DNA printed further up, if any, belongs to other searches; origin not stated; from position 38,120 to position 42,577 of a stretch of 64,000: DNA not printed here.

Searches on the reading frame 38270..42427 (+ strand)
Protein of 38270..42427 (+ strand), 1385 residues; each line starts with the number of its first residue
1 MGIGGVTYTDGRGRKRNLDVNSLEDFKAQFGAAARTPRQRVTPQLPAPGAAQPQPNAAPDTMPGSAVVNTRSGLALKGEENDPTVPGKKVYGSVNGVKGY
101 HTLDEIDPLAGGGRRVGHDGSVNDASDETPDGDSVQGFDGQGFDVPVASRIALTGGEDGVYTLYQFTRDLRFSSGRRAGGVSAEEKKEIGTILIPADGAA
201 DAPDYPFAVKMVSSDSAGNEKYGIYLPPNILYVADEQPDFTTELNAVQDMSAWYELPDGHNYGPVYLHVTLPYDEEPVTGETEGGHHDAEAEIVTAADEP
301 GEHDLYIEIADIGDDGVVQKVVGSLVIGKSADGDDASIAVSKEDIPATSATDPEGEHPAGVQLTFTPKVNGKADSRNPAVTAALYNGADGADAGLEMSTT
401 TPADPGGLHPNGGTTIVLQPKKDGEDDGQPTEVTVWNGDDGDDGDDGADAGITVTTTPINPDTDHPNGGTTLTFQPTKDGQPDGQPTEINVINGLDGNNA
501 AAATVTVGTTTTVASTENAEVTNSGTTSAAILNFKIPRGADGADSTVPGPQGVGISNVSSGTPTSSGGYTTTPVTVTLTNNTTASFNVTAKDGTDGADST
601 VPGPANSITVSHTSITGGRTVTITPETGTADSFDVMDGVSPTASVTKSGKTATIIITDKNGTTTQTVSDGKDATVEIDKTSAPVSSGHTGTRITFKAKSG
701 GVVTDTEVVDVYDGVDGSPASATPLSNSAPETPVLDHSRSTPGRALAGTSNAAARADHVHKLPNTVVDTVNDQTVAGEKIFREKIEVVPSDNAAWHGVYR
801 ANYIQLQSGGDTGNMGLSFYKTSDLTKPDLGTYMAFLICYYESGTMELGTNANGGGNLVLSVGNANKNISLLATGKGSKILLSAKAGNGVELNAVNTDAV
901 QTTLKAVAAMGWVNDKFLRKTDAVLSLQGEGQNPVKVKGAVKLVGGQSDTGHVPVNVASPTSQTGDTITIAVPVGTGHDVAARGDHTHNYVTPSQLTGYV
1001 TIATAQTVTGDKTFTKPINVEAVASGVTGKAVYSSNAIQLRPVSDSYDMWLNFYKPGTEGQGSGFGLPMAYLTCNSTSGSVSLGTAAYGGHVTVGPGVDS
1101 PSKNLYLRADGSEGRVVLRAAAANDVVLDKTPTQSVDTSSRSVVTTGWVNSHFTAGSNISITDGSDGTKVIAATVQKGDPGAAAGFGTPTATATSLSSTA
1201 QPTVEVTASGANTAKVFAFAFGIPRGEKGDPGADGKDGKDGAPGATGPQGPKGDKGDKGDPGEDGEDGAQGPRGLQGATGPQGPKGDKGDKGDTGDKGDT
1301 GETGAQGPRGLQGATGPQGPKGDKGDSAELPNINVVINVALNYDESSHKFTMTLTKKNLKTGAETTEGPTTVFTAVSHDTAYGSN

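Call 61: search_protein_families(library=phrogs, proteins=[window:38270-42427:+], max_evalue=0.00001)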
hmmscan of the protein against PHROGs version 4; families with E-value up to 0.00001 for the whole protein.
window:38270-42427:+ (1385 aa): 20 families
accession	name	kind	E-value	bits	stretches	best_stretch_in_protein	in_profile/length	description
phrog_5073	-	tail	5.2e-30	105.9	1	1215-1342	250-376/519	tail fiber protein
phrog_8745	-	tail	7.5e-26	90.8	1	1224-1369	1387-1531/1803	tail fiber protein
phrog_6320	-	tail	1.8e-24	87.6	1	1224-1326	87-189/745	tail fiber protein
phrog_366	-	tail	3.9e-21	77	2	1166-1301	249-378/474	tail fiber protein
phrog_819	-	tail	3.1e-20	73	1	1224-1329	482-593/1024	tail protein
phrog_38806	-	unknown function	2.5e-11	44.5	1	1238-1330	67-159/285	-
phrog_38766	-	head and packaging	5.3e-11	42.7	1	1217-1321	71-174/478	virion structural protein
phrog_1806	-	tail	2.3e-10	41.2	1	1225-1326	117-216/276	collagen like minor tail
phrog_10972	-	tail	3.4e-10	40.9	1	1257-1346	161-240/343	tail fiber protein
phrog_21765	-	unknown function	9.7e-10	39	1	432-551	118-231/422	-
phrog_26346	-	unknown function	4.1e-09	36.7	1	1226-1339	172-285/659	-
phrog_18350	-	tail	7.1e-09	36.7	1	1139-1318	54-198/253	tail fiber protein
phrog_1658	-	unknown function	1.6e-08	35.6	1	1268-1328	43-109/239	-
phrog_8981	-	unknown function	4.5e-08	34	0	1233-1262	25-54/58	-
phrog_26246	-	tail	8.5e-08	32.7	1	1226-1326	83-195/329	tail protein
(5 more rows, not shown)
